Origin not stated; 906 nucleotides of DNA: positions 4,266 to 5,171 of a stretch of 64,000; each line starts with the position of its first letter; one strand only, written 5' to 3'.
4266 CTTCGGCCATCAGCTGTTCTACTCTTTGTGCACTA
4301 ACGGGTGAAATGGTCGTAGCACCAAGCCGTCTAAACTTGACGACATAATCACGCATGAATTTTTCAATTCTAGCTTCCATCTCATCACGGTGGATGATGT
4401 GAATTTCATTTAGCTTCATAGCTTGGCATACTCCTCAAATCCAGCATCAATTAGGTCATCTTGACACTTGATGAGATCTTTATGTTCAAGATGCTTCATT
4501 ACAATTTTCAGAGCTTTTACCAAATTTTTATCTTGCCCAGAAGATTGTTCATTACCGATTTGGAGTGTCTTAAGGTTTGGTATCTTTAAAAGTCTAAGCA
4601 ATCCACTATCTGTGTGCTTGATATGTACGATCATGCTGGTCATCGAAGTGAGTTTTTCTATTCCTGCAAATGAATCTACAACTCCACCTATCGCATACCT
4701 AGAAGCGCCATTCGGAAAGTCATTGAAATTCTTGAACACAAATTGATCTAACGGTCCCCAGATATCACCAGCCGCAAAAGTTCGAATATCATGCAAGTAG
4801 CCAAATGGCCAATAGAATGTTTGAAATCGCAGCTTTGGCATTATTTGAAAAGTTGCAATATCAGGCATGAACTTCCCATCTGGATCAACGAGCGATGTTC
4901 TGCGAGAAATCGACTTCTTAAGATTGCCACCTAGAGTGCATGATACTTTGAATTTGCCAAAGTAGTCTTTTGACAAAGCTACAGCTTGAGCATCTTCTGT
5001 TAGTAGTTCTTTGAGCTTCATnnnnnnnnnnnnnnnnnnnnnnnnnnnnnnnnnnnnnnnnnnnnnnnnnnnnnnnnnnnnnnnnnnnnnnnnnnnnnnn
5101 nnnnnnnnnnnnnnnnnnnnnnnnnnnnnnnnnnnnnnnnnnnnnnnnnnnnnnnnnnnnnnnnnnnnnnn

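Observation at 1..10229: Tandem array of 17 paralogous LRR-like genes with invariant C-terminal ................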

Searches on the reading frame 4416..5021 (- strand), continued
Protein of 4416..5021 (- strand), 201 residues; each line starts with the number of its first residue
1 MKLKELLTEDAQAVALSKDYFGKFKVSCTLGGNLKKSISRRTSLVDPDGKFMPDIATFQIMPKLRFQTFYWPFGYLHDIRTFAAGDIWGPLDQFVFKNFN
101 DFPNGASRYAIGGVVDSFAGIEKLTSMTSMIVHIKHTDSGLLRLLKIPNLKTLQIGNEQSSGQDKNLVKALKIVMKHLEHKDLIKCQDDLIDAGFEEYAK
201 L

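Call 53: find_encoding_contigs(protein=P0034, flank=10000, max_places=3)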
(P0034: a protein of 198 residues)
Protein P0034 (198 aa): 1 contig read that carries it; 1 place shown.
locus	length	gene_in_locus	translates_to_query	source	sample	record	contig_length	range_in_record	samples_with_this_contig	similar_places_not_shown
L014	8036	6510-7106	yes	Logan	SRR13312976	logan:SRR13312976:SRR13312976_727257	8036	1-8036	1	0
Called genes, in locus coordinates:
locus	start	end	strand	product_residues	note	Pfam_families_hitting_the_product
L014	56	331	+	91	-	-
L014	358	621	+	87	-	-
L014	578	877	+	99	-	-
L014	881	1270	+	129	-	-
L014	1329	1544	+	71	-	-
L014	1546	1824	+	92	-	-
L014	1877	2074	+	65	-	-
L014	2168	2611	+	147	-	-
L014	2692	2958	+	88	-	-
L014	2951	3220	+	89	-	-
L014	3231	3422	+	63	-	-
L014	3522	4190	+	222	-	-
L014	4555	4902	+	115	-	-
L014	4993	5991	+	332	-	PF02369:Big_1 (weak)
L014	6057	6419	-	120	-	-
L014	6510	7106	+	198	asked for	-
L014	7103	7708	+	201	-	-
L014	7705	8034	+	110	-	?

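Call 54: find_encoding_contigs(protein=P0046, flank=10000, max_places=3)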
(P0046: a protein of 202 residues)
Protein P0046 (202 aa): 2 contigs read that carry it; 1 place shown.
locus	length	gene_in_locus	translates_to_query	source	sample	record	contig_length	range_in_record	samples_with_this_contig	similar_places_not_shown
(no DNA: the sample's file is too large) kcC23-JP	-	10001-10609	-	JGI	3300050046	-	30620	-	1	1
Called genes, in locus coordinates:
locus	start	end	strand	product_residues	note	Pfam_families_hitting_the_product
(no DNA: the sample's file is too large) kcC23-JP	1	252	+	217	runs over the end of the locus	-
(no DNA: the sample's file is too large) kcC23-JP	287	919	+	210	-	-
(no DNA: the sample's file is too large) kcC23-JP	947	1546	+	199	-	-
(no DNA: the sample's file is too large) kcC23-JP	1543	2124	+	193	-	-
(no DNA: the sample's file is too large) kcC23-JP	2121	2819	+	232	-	-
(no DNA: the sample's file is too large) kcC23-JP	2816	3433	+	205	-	-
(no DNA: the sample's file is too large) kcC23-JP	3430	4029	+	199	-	-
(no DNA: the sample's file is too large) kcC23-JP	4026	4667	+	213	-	-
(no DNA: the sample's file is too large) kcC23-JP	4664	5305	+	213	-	-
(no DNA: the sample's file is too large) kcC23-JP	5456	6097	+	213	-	-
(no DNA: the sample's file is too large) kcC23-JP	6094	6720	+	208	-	-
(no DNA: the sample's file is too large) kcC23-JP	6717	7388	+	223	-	-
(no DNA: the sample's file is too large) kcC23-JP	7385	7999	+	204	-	-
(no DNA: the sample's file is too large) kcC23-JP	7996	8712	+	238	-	-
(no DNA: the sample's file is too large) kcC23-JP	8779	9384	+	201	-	-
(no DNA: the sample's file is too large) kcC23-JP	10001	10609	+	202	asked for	-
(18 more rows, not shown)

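Call 55: find_encoding_contigs(protein=P0113, flank=10000, max_places=3)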
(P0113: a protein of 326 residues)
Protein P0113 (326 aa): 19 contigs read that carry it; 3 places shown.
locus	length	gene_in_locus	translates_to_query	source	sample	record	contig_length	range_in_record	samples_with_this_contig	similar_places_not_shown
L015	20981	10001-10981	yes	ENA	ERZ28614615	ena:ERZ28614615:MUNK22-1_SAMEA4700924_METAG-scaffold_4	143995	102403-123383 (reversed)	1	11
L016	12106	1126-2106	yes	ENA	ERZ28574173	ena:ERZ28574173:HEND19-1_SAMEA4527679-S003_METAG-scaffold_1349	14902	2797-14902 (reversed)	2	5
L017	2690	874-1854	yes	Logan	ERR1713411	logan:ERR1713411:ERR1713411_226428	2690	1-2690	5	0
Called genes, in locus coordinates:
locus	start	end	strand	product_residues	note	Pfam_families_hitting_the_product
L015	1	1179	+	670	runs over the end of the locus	-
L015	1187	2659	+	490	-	PF04717:Phage_base_V (faint), PF04790:Sarcoglycan_1 (weak), PF10106:DUF2345 (weak)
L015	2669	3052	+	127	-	PF04965:GPW_gp25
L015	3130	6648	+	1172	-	PF27647:DUF8360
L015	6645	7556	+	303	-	-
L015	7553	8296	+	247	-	-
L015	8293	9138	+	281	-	-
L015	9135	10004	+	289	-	-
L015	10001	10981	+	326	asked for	-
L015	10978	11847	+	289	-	-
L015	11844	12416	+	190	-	-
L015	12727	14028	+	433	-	PF01658:Inos-1-P_synth (weak)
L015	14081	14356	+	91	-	-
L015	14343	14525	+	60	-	-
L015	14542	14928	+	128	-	-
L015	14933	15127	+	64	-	-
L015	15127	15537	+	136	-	-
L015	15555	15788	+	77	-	-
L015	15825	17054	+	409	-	PF18723:HMUDK_hel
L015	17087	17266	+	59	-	-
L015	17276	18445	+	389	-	-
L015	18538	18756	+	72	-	-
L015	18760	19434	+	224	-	-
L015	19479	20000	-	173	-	PF19174:DUF5856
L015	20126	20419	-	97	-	-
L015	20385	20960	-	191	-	-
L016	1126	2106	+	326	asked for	-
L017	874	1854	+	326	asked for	-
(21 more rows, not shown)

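Call 66: search_dna_similar(collection=phages, query=L002:11722-12588:+, mode=protein, max_evalue=0.001, max_rows=40)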
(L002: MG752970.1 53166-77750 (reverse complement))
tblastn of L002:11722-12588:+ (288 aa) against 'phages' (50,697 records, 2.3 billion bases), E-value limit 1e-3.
Records with a match: 1; places in all: 4; records where one place covers at least 80% of the query: 1.
Best place of each record, by identity: >=99% 1.
By first word of the organism name: Ralstonia 1.
By host as written in the record: Ralstonia solanacearum 1.
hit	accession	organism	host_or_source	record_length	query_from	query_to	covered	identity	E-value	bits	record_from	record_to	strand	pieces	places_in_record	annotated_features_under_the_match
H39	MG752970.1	Ralstonia phage RsoM2USA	Ralstonia solanacearum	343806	1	288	100%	100.0%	0e+0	584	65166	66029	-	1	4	hypothetical protein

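Call 74: search_protein_families(library=phrogs, proteins=[L015:1187-2659:+, L015:2669-3052:+, L015:3130-6648:+, L015:11844-12416:+, L015:12727-14028:+, L015:15825-17054:+, L015:17276-18445:+, L015:10001-10981:+], max_evalue=0.001)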
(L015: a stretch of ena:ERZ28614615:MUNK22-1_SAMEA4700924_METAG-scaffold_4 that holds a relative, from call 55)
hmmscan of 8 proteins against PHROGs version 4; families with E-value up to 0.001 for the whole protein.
L015:1187-2659:+ (490 aa): 3 families
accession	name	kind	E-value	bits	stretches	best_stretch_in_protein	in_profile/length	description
phrog_13211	-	tail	1.4e-16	60.7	2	216-444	246-465/887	baseplate hub subunit and tail lysozyme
phrog_430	-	tail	4.7e-08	32.9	1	15-113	23-111/868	baseplate hub subunit and tail lysozyme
phrog_3363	-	unknown function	0.00013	22.5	1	264-304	95-136/233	-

L015:2669-3052:+ (127 aa): 4 families
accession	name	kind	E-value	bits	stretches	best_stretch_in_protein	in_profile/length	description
phrog_261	-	tail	3.5e-20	74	1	22-118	39-137/312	baseplate wedge subunit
phrog_43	-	tail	2.1e-14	54.2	1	9-111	6-103/126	baseplate wedge subunit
phrog_975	-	tail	9e-09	35.8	1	24-91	131-198/238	baseplate protein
phrog_37990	-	tail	0.00046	21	1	49-125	2-78/80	baseplate wedge subunit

L015:3130-6648:+ (1172 aa): 3 families
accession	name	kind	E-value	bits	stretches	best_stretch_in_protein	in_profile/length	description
phrog_10646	-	tail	5.8e-252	840.2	3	4-513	8-524/1142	baseplate wedge subunit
phrog_219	-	tail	5.9e-22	79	2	254-432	153-321/598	baseplate wedge subunit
phrog_6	-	tail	0.0001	22.1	1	28-119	71-160/548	baseplate wedge subunit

L015:11844-12416:+ (190 aa): 0 families

L015:12727-14028:+ (433 aa): 1 family
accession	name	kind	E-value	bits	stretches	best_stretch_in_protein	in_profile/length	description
phrog_33138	-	unknown function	1.6e-109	368.3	1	7-415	5-387/420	-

L015:15825-17054:+ (409 aa): 2 families
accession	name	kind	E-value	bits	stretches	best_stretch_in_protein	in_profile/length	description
phrog_17781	-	unknown function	1e-17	64.9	2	54-170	439-560/795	-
phrog_2396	-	unknown function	7.8e-11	43.2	1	70-294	57-274/331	-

L015:17276-18445:+ (389 aa): 2 families
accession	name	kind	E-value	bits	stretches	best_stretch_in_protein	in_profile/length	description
phrog_13881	-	unknown function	2.7e-68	232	1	3-334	3-335/348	-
phrog_17781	-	unknown function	1.9e-54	186.4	1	2-362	2-358/795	-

L015:10001-10981:+ (326 aa): 1 family
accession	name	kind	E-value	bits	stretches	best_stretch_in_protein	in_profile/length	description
phrog_21719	-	unknown function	7.7e-10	38.8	1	103-219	91-203/554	-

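Call 79: search_protein_families(library=ncbifam, proteins=[window:4416-5021:-, L015:10001-10981:+, L002:11722-12588:+, P0034], max_evalue=0.1)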
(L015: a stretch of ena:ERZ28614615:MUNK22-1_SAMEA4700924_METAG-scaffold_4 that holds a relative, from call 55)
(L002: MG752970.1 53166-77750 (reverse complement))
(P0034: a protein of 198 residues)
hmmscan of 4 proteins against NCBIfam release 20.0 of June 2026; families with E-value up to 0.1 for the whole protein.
window:4416-5021:- (201 aa): 0 families

L015:10001-10981:+ (326 aa): 1 family
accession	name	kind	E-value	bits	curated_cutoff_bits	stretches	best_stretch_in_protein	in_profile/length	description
NF033187.0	internalin_J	exception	0.00014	20.3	1700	2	100-279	119-289/846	class 1 internalin InlJ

L002:11722-12588:+ (288 aa): 1 family
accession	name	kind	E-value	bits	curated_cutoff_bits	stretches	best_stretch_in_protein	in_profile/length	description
TIGR01901.1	adhes_NPXG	domain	0.045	13.7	29.1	0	226-247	35-56/79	filamentous hemagglutinin N-terminal domain-containing protein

P0034 (198 aa): 0 families

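Call 80: search_solved_structures(query=A1, max_evalue=1, show_alignments=2)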
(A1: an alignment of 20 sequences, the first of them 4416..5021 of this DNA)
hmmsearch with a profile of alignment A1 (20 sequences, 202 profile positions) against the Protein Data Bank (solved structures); distinct sequences matched with E-value up to 1: 53.
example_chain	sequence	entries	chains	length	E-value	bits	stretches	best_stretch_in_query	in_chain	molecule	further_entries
2omx_A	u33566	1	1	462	2e-05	28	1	83-162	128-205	Internalin-A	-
2omu_A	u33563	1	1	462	2.6e-05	27.7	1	83-162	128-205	Internalin-A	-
2omt_A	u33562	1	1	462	3.5e-05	27.3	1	84-162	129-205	Internalin-A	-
2omv_A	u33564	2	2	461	0.00016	25.1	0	98-140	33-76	Internalin-A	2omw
2omy_A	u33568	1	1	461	0.00018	25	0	98-141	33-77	Internalin-A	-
1o6s_A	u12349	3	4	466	0.0002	24.8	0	97-141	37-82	INTERNALIN A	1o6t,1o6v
8h62_A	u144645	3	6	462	0.00022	24.6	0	98-140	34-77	Internalin A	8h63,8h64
2omz_A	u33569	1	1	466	0.00022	24.6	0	97-141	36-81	Internalin-A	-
4fmz_A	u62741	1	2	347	0.00063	23.2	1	101-154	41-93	Internalin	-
4aw4_A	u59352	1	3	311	0.0012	22.2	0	101-137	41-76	INTERNALIN B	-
4r58_A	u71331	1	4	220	0.0017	21.8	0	100-140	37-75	Leucine Rich Repeat protein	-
4psj_A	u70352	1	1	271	0.0018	21.7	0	60-144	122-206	OR464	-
1oto_A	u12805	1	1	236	0.0096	19.3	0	88-154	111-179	Internalin B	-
1otm_A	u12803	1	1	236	0.01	19.2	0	90-154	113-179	internalin B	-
1d0b_A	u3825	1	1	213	0.01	19.2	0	87-154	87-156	INTERNALIN B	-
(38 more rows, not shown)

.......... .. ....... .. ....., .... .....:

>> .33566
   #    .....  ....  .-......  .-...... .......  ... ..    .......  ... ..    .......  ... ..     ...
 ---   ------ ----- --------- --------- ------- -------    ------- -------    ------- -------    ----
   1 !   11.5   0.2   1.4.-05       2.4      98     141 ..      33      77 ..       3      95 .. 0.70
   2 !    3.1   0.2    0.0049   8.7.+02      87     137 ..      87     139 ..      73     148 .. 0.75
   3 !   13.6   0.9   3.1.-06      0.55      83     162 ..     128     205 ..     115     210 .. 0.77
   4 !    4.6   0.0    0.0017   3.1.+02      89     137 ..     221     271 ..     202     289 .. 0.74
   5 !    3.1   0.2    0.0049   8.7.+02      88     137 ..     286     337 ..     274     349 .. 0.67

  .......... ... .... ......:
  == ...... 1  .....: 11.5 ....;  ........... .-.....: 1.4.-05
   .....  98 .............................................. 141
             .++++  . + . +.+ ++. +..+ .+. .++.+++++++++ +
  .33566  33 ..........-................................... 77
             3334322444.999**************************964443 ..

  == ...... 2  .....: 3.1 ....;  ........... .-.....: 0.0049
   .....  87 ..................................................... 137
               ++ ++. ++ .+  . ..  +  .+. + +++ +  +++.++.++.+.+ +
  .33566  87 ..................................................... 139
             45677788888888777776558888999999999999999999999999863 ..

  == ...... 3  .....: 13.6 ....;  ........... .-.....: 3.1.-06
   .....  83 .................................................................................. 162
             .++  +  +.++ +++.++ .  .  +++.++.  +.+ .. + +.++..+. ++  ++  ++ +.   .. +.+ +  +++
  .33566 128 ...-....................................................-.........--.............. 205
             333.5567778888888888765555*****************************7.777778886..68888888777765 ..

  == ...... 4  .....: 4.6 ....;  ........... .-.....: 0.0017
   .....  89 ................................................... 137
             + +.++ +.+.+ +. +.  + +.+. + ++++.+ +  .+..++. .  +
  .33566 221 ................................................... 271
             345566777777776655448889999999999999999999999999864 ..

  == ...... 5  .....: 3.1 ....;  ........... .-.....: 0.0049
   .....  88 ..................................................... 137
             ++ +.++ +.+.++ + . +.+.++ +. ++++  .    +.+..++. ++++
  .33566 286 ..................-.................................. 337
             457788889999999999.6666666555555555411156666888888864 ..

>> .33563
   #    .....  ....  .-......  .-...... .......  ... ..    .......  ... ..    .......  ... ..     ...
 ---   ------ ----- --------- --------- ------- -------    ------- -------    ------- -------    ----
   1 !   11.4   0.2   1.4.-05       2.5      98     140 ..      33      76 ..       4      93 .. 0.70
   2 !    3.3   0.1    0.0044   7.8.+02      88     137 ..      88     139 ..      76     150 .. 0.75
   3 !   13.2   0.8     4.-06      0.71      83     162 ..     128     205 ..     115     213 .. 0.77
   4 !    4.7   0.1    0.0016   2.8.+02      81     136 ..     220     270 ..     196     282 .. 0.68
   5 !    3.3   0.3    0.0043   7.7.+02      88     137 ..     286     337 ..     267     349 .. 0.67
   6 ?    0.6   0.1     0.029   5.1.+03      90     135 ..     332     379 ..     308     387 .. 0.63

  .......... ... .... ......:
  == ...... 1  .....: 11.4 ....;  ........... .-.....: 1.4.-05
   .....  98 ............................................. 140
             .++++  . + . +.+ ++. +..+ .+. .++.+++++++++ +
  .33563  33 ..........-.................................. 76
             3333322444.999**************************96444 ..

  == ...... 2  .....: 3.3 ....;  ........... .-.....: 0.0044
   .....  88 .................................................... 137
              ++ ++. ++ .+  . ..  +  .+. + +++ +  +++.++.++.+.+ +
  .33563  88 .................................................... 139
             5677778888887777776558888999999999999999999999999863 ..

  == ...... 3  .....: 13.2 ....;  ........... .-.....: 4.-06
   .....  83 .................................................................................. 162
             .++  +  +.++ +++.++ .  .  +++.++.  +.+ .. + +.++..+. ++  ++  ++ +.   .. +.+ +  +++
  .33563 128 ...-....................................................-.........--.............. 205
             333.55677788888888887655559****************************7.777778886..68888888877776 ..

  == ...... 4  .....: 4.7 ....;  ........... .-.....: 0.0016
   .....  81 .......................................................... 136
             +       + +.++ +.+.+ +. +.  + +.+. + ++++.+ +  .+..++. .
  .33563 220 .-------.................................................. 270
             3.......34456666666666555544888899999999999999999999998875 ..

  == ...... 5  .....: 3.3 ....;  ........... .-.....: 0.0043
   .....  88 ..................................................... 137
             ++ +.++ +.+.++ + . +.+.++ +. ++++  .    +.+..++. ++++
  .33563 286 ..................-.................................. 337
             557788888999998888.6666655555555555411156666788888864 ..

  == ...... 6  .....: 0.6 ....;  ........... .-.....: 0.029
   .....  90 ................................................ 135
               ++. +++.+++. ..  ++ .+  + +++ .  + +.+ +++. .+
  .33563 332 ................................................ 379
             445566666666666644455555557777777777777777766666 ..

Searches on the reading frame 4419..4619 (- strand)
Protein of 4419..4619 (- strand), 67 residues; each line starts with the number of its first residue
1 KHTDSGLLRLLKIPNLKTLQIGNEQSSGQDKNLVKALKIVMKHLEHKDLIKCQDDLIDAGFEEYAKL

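Call 93: predict_structure(alignment_id=A2)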
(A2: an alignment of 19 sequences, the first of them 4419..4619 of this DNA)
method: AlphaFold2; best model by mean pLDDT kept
length: 67 residues; sequences in the alignment: 19
mean_pLDDT: 81.1   pTM: 0.67
mean pLDDT of the five models: 81.1, 81.0, 80.8, 79.8, 79.6
residues with pLDDT >= 90: 21; 70-90: 34; 50-70: 9; < 50: 3
segments of 3 or more residues with pLDDT < 50: 1-3
pLDDT, mean of each block of 10 residues (from residue 1): 66 84 61 88 89 94 86
secondary structure, 60 per line:
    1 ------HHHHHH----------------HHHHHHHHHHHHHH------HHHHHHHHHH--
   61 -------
elements in order: H7-12 H29-42 H49-58

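Call 103: find_homologous_proteins(query=A2, max_evalue=0.001)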
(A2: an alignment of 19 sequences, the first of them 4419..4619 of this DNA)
Query A2 (19 sequences) (67 aa, profile of the alignment): 3 proteins with E <= 0.001 among 137 candidates.
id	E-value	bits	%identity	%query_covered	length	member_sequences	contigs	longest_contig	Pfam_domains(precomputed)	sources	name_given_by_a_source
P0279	2.2e-8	52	55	43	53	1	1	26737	-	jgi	jgi:hypothetical protein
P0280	3.0e-8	52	74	28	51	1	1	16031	-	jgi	jgi:hypothetical protein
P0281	3.7e-8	51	55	43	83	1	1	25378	-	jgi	jgi:hypothetical protein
